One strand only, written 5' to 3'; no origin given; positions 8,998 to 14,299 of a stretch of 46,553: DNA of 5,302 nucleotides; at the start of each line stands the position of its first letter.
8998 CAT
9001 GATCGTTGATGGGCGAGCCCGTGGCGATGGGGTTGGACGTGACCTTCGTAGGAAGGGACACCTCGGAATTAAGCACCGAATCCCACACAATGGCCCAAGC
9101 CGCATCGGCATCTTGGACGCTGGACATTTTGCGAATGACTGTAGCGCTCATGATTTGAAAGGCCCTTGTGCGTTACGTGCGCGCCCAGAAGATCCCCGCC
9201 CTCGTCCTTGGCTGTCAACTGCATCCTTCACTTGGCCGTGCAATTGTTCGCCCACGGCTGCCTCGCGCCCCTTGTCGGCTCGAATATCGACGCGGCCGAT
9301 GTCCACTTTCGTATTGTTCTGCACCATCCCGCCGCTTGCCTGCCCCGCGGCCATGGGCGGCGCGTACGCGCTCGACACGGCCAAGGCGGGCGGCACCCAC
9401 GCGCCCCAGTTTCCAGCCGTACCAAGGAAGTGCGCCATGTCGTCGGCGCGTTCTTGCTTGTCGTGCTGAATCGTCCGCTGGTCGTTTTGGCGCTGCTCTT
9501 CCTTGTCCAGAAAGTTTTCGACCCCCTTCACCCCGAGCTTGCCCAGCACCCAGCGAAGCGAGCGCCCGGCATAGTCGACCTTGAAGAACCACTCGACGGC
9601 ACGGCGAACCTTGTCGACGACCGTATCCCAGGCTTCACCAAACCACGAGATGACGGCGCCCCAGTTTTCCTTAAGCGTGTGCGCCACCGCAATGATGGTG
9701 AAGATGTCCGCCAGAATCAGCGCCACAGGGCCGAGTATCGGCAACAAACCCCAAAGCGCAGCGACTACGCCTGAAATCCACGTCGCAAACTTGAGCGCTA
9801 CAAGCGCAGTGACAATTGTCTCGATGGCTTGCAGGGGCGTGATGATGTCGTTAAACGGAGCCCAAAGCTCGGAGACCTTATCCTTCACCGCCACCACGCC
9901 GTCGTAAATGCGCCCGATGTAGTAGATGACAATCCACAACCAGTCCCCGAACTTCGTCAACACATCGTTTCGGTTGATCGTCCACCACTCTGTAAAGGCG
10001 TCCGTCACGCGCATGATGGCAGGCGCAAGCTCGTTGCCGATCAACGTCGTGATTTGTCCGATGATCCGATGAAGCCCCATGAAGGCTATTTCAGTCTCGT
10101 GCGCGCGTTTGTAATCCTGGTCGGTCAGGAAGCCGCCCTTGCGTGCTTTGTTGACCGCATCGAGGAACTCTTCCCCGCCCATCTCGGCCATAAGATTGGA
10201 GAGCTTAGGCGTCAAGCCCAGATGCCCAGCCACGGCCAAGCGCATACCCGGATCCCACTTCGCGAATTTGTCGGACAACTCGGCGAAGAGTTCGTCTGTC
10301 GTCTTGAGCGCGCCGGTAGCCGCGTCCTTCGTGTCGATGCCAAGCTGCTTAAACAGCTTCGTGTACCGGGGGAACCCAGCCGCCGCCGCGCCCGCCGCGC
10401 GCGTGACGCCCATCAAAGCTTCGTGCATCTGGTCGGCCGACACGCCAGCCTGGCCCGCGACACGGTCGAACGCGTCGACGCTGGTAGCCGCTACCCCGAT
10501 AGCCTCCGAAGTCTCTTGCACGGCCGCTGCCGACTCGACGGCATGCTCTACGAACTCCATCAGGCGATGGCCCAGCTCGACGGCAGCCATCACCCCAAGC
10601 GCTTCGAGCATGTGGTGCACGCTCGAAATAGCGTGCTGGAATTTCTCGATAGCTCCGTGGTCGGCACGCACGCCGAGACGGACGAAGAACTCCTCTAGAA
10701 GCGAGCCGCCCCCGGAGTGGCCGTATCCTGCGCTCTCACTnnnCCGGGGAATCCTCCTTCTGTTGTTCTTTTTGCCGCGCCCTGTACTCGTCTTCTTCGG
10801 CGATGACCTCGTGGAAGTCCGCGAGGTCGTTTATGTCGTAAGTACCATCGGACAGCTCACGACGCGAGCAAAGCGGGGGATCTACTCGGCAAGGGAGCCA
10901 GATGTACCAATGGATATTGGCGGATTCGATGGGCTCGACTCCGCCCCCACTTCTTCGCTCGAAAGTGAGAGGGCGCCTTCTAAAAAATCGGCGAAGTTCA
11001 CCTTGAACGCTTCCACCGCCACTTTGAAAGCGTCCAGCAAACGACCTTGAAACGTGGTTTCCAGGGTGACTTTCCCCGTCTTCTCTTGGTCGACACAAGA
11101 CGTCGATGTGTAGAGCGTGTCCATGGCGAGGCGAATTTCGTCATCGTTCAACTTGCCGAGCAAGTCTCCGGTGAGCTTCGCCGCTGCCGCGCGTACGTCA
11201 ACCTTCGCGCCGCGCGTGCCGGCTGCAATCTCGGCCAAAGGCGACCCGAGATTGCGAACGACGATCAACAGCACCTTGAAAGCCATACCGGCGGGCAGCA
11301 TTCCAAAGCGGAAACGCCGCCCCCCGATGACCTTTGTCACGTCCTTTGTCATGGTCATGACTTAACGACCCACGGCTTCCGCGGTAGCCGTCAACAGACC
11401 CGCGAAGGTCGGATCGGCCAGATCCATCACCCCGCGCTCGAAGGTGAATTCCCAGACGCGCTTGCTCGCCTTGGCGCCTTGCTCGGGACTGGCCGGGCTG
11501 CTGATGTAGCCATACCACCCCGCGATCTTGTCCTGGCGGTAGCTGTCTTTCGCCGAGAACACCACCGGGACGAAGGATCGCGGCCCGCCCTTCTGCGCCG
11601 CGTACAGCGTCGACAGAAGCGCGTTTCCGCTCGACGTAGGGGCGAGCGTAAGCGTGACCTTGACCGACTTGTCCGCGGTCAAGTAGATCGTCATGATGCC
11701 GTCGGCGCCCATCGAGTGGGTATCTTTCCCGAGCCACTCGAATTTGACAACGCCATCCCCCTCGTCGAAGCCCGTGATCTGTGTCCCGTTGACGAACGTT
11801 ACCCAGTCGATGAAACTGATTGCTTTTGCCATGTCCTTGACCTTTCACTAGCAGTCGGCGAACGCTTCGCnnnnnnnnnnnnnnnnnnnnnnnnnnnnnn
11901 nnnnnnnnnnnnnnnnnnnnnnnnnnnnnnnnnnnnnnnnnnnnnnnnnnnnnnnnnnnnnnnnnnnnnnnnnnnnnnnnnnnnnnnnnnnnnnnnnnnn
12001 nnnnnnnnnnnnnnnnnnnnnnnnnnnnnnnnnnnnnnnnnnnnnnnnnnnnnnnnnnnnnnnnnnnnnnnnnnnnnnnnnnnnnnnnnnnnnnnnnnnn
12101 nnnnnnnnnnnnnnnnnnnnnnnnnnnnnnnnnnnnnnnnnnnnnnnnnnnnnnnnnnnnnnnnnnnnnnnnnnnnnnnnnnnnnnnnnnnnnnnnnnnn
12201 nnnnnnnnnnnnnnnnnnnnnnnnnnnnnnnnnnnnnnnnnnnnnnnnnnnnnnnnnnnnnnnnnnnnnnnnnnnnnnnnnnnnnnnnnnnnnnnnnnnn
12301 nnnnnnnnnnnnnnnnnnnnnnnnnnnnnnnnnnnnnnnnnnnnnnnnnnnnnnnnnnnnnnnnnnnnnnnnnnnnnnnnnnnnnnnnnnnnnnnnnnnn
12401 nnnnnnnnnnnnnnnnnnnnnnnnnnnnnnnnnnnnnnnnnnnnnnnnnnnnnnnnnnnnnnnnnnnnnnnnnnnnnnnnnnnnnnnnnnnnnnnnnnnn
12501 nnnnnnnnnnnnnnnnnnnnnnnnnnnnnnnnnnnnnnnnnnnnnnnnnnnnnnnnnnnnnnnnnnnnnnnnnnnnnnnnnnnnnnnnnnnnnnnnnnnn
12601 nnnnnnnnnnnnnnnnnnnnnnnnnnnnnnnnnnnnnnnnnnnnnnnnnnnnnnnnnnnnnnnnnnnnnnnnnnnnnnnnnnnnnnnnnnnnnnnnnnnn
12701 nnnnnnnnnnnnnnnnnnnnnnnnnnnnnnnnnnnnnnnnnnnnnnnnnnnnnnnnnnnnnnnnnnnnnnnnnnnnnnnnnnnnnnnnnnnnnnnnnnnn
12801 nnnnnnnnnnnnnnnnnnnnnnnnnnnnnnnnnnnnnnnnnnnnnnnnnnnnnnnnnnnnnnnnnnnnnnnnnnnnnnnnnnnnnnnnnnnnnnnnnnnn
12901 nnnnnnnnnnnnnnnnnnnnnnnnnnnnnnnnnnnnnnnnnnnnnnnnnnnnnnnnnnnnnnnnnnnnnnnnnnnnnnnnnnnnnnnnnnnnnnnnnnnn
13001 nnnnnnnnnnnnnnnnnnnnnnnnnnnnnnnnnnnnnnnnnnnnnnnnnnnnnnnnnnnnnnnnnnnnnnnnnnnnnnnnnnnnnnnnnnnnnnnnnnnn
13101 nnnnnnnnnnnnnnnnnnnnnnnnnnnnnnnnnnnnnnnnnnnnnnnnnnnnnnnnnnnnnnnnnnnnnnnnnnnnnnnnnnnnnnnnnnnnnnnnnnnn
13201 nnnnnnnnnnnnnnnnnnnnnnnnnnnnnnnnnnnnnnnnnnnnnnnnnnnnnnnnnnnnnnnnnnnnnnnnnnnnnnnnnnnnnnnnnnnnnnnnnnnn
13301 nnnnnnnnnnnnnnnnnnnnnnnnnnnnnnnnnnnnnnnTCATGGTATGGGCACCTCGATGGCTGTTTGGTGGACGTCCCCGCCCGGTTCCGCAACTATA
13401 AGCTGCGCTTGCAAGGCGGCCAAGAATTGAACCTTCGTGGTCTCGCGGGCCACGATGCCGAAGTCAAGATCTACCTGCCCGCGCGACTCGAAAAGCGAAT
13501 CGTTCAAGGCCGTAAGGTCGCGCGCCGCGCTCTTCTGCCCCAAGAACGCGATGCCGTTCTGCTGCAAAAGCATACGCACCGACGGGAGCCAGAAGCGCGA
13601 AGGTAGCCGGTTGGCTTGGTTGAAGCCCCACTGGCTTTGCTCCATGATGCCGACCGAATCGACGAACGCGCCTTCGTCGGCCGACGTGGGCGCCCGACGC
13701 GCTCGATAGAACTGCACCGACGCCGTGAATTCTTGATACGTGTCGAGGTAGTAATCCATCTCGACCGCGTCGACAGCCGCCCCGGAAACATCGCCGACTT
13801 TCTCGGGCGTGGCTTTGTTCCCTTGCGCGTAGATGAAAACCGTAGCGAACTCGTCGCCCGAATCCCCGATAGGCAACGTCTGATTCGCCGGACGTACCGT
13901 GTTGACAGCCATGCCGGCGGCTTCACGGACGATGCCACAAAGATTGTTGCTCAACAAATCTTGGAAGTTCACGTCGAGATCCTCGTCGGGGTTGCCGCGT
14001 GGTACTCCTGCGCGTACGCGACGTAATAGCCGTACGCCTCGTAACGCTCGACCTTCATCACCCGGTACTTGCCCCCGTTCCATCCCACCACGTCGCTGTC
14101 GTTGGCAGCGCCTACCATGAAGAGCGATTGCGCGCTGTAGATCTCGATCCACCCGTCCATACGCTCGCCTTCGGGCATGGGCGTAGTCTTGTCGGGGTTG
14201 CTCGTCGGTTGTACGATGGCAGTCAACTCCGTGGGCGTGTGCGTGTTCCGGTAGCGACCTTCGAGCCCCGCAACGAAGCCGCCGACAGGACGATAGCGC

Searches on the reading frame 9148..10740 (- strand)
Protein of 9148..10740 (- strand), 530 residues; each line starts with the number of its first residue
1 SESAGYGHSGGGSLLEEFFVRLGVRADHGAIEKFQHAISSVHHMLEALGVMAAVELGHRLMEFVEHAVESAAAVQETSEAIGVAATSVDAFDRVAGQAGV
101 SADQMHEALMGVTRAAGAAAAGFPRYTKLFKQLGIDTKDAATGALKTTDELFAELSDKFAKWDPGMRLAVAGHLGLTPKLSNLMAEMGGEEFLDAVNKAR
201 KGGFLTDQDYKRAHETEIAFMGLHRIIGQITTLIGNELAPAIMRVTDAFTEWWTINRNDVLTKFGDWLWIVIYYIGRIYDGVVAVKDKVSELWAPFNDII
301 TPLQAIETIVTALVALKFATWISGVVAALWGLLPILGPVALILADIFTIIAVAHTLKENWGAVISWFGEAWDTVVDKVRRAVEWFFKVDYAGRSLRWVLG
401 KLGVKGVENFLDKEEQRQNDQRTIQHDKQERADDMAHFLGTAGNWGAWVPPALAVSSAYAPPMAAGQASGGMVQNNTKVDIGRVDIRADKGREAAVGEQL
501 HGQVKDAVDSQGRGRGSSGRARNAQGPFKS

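Call 113: search_protein_families(library=pfam, proteins=[window:9148-10740:-], max_evalue=0.01)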
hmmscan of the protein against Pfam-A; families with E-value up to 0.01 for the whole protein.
window:9148-10740:- (530 aa): 1 family
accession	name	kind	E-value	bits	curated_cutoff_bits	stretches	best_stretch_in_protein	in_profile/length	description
PF10145.14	PhageMin_Tail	-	0.0027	18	33.2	1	97-172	126-197/201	Phage-related minor tail protein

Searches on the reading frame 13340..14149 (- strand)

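Call 113: search_protein_families(library=pfam, proteins=[window:13340-14149:-], max_evalue=0.01)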
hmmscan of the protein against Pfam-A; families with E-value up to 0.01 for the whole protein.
window:13340-14149:- (269 aa): 1 family
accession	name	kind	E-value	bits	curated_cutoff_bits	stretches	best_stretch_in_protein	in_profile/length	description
PF23961.1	Phage_tail_terminator_9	-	1.1e-09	38.6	27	1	66-240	7-140/153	Phage neck terminator protein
